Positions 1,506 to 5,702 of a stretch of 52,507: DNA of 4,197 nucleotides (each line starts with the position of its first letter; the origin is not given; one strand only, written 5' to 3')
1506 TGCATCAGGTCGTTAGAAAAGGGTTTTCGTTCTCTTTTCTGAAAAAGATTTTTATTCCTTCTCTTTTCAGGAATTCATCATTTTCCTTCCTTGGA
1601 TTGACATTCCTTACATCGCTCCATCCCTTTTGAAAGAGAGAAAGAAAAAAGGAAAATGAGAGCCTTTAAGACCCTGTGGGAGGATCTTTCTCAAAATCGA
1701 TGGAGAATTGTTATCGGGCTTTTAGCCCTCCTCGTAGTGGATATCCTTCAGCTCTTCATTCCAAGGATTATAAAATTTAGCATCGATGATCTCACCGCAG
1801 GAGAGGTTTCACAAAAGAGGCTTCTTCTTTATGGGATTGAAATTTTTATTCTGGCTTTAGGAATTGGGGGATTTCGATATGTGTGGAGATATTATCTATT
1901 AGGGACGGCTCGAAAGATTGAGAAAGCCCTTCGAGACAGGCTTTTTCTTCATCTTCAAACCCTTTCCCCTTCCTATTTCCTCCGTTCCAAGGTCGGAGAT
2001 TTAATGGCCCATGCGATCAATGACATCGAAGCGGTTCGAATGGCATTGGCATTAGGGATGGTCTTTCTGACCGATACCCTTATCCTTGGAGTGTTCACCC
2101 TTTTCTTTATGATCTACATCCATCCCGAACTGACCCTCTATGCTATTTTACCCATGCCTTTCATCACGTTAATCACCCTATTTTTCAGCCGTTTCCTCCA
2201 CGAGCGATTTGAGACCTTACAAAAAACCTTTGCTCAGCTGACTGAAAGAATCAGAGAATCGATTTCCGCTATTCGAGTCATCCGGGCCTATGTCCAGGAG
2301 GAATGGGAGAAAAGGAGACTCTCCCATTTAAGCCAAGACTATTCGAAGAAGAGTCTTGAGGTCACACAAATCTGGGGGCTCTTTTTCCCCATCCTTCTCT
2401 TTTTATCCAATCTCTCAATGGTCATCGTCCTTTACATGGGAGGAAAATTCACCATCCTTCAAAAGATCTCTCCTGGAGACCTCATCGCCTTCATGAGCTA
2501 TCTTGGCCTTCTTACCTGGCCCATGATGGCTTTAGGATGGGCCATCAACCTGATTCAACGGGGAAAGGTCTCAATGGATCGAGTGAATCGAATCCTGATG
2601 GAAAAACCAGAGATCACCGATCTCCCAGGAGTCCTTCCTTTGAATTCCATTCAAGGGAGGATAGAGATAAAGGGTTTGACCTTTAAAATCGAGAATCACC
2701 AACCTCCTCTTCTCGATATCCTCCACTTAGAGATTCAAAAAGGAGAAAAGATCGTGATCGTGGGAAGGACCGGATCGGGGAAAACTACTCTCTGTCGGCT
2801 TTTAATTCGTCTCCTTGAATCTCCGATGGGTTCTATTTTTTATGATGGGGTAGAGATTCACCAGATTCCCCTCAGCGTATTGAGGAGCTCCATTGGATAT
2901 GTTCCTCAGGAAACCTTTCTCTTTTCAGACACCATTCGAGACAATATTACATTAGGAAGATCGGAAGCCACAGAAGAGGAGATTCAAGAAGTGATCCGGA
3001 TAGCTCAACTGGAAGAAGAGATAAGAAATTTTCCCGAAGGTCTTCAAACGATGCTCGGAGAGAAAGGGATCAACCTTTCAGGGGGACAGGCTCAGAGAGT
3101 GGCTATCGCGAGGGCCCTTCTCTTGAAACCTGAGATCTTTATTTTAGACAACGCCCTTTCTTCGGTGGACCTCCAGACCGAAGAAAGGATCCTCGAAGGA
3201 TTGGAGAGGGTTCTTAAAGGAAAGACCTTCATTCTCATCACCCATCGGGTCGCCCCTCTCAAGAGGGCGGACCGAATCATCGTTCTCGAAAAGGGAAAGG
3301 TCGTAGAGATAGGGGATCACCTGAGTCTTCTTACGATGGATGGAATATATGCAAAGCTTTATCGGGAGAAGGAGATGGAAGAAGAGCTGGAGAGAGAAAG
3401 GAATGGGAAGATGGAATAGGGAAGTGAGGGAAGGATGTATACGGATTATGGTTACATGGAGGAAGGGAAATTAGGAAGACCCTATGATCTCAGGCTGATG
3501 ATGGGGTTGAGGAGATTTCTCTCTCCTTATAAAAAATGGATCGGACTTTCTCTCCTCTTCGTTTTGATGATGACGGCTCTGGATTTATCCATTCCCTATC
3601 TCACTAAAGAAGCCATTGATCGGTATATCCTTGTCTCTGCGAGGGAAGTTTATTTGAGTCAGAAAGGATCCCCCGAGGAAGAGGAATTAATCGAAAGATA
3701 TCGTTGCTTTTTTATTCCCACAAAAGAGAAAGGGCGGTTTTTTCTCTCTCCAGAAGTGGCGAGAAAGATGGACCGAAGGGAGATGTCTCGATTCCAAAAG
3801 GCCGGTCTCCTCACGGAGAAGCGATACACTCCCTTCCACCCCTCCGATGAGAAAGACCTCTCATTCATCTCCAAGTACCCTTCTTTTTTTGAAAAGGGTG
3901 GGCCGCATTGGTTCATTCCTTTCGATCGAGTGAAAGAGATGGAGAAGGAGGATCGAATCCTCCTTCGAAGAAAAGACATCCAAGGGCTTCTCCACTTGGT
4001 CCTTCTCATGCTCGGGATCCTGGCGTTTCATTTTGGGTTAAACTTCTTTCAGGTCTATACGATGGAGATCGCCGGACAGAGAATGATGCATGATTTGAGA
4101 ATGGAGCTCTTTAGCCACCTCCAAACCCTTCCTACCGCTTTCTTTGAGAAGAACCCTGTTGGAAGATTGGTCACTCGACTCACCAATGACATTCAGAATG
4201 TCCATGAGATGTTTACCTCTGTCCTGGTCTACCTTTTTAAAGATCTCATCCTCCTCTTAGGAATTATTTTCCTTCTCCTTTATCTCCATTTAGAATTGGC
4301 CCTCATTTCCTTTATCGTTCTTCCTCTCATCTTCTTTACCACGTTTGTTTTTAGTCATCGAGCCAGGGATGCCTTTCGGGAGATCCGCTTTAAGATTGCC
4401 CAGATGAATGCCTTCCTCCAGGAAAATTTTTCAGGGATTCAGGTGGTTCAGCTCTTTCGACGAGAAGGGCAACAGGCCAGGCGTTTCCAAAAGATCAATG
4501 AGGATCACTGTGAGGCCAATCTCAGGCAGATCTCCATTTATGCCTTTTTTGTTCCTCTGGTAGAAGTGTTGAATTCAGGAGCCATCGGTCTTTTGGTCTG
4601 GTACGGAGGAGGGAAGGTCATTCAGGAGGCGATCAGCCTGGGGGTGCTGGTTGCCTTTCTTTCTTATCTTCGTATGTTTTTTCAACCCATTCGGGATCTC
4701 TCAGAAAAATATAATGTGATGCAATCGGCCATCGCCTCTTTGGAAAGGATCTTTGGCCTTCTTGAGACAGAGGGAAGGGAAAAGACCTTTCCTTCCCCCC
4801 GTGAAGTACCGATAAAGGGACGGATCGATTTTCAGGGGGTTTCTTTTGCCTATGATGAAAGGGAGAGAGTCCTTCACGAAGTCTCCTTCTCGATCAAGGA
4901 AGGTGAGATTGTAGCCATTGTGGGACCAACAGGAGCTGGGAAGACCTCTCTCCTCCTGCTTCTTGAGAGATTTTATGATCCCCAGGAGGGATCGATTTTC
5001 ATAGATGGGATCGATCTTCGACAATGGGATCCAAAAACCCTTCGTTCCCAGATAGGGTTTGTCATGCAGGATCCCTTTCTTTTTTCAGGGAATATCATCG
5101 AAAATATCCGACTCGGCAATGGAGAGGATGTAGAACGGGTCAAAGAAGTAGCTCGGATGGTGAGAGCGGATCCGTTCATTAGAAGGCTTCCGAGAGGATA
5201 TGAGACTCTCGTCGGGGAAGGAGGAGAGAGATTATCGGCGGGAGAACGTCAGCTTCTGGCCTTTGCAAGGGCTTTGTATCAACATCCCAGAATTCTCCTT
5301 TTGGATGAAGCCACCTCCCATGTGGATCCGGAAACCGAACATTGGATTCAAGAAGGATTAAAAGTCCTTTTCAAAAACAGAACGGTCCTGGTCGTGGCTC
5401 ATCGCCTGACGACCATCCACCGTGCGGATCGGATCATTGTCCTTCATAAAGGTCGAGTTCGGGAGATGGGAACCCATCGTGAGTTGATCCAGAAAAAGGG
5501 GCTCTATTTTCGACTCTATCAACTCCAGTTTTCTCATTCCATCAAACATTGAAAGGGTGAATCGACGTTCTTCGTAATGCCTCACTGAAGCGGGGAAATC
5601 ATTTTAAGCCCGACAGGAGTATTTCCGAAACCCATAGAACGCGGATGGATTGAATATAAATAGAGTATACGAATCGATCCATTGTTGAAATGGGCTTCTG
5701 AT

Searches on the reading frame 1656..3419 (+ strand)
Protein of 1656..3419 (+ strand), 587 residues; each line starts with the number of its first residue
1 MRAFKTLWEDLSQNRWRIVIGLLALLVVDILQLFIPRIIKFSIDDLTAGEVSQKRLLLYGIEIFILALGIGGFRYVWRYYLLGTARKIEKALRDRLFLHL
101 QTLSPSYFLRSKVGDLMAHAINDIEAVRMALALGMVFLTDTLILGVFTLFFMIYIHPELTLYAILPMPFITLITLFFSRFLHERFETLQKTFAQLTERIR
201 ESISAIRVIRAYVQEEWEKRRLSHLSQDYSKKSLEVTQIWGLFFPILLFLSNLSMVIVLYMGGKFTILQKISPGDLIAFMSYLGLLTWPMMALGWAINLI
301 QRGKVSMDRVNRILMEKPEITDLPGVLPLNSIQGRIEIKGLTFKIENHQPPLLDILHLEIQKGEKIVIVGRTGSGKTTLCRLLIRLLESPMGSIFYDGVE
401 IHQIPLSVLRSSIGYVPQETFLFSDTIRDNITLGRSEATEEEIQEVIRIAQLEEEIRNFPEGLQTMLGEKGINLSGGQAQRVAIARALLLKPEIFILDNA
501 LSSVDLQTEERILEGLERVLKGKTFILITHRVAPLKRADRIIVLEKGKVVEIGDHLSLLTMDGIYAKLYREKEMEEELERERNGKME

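Call 8: search_protein_families(library=ncbifam, proteins=[window:1656-3419:+])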
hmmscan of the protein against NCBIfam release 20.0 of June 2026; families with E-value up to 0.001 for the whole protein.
window:1656-3419:+ (587 aa): 188 families (the best 25 are shown)
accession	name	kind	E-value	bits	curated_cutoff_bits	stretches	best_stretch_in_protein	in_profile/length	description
NF008055.0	PRK10789.1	equivalog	1.3e-135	453.2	845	1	13-583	12-582/590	SmdA family multidrug ABC transporter permease/ATP-binding protein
TIGR02203.1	MsbA_lipidA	equivalog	9.6e-115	384.2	602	1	4-570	2-567/572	lipid A export permease/ATP-binding protein MsbA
NF052233.1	CphA_assoc_ABC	equivalog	1.4e-108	364.2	880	1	51-581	224-752/766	cyanophycin metabolism-associated ABC transporter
TIGR02204.1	MsbA_rel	hypoth_equivalog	3.4e-106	356.2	780.4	1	2-570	4-573/576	ABC transporter, permease/ATP-binding protein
TIGR01846.1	type_I_sec_HlyB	subfamily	2.7e-102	343.2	725.55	1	22-571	145-691/694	type I secretion system permease/ATPase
NF045513.1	HepA_fam_ABC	equivalog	9.8e-96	321.5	725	1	48-569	86-606/610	heterocyst formation ABC transporter subunit HepA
TIGR03375.1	type_I_sec_LssB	subfamily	2.1e-94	317.2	693.1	1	11-555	144-685/696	type I secretion system permease/ATPase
NF008381.0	PRK11176.1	equivalog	5.5e-92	309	867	1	2-570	11-577/582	lipid A ABC transporter ATP-binding protein/permease MsbA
TIGR00958.1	3a01208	subfamily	1.8e-90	304.2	874.6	1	12-568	156-710/711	antigen peptide transporter 2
TIGR03797.1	NHLM_micro_ABC2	equivalog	1.8e-86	291.2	709.4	1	11-570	131-683/686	NHLP bacteriocin export ABC transporter permease/ATPase subunit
NF010178.0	PRK13657.1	equivalog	3e-86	290.1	733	1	94-582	93-580/588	glucan ABC transporter ATP-binding protein/ permease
NF000474.1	tet_ABC_46_A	exception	6.9e-86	289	1250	1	5-575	3-571/574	tetracycline efflux ABC transporter Tet(46) subunit A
TIGR03796.1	NHLM_micro_ABC1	equivalog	8.3e-86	288.7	853.3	1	4-569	142-709/710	NHLP family bacteriocin export ABC transporter peptidase/permease/ATPase subunit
TIGR01193.1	bacteriocin_ABC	subfamily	1.8e-84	284.6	523.85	1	18-570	161-707/708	peptide cleavage/export ABC transporter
NF008364.0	PRK11160.1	equivalog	3.3e-79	267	630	1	87-570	90-573/575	heme ABC transporter ATP-binding protein/permease CydC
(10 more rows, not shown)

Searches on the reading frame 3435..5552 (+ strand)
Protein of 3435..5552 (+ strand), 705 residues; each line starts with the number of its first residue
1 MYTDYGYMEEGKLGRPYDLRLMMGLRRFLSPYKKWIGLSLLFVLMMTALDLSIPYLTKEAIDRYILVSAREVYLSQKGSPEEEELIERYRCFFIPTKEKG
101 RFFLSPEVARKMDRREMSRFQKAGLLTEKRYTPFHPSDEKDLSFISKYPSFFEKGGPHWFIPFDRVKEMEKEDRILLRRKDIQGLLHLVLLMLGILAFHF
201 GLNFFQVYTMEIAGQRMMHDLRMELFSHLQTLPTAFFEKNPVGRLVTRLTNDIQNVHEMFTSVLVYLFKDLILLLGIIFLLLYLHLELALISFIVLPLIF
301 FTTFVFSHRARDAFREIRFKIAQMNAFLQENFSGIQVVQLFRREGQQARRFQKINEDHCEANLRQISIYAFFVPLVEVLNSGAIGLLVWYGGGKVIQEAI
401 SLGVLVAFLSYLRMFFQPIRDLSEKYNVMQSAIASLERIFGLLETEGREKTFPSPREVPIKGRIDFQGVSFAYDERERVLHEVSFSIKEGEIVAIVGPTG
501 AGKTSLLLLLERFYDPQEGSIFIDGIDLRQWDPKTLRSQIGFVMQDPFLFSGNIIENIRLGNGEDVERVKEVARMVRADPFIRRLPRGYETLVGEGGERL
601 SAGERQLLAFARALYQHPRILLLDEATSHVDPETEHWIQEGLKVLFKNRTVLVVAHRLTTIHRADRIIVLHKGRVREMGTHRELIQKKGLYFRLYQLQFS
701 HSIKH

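Call 8: search_protein_families(library=ncbifam, proteins=[window:3435-5552:+])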
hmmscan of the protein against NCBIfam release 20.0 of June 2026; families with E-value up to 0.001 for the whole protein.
window:3435-5552:+ (705 aa): 185 families (the best 25 are shown)
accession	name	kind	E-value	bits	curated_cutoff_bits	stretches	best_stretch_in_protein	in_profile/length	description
TIGR02204.1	MsbA_rel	hypoth_equivalog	2.2e-137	459.1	780.4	1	185-699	60-576/576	ABC transporter, permease/ATP-binding protein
TIGR02203.1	MsbA_lipidA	equivalog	3.9e-131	438.3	602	1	182-700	51-571/572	lipid A export permease/ATP-binding protein MsbA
NF052233.1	CphA_assoc_ABC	equivalog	2.5e-125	419.6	880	1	190-700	234-745/766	cyanophycin metabolism-associated ABC transporter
TIGR00958.1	3a01208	subfamily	2.7e-124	416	874.6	1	176-694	191-710/711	antigen peptide transporter 2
NF045513.1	HepA_fam_ABC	equivalog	6.4e-110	368.4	725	1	185-699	94-610/610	heterocyst formation ABC transporter subunit HepA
TIGR01846.1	type_I_sec_HlyB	subfamily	2e-109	366.8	725.55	1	174-698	168-692/694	type I secretion system permease/ATPase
NF008056.1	PRK10790.1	equivalog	1.8e-107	360.3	746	1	188-700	69-577/584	SmdB family multidrug efflux ABC transporter permease/ATP-binding protein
NF008381.0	PRK11176.1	equivalog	2e-104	350.1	867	1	185-700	64-581/582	lipid A ABC transporter ATP-binding protein/permease MsbA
TIGR03375.1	type_I_sec_LssB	subfamily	7.4e-98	328.6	693.1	1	183-687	186-691/696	type I secretion system permease/ATPase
NF010178.0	PRK13657.1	equivalog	2e-95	320.5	733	1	214-699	80-571/588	glucan ABC transporter ATP-binding protein/ permease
TIGR03797.1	NHLM_micro_ABC2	equivalog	6.9e-93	312.4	709.4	1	188-698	175-685/686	NHLP bacteriocin export ABC transporter permease/ATPase subunit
TIGR01193.1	bacteriocin_ABC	subfamily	6.9e-91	305.8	523.85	1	190-696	200-707/708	peptide cleavage/export ABC transporter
TIGR02857.1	CydD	equivalog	1.4e-90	304.8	435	1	175-670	33-529/529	thiol reductant ABC exporter subunit CydD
NF000475.1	tet_ABC_46_B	exception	5.5e-88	296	1250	1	188-698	67-574/578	tetracycline efflux ABC transporter Tet(46) subunit B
NF008055.0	PRK10789.1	equivalog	5.2e-82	276.1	845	1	191-698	62-571/590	SmdA family multidrug ABC transporter permease/ATP-binding protein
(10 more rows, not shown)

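Call 9: find_encoding_contigs(protein=window:3435-5552:+, flank=10000, max_places=6)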
Protein window:3435-5552:+ (705 aa): 3 contigs read that carry it; 3 places shown.
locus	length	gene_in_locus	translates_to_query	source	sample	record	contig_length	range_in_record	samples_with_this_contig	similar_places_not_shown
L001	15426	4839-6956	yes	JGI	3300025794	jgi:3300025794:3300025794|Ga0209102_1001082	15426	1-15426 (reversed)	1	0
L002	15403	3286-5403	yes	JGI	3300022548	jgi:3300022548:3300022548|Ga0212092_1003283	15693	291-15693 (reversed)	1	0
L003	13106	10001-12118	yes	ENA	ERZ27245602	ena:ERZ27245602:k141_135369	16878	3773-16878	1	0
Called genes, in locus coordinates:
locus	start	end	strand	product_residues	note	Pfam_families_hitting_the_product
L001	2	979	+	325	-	?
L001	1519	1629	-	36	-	-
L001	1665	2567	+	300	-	PF00892:EamA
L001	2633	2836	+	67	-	PF00313:CSD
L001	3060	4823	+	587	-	PF00664:ABC_membrane, PF00005:ABC_tran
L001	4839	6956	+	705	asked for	PF00664:ABC_membrane, PF00005:ABC_tran, PF02463:SMC_N (faint)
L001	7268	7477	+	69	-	-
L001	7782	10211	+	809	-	PF02190:LON_substr_bdg, PF00004:AAA, PF07728:AAA_5, PF22667:Lon_lid, PF05362:Lon_C, PF13541:ChlI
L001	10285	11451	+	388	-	PF01875:Memo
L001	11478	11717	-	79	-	-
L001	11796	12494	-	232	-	PF01841:Transglut_core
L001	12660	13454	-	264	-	PF02361:CbiQ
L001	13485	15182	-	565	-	PF03193:RsgA_GTPase (faint), PF13191:AAA_16 (faint), PF13481:AAA_25 (faint), PF20720:nSTAND3 (faint), PF00005:ABC_tran, PF00005:ABC_tran, PF02463:SMC_N (weak), PF13304:AAA_21, +4 more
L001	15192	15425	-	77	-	?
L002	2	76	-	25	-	?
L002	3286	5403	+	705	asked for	PF00664:ABC_membrane, PF00005:ABC_tran, PF02463:SMC_N (faint)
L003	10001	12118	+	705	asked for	PF00664:ABC_membrane, PF00005:ABC_tran, PF02463:SMC_N (faint)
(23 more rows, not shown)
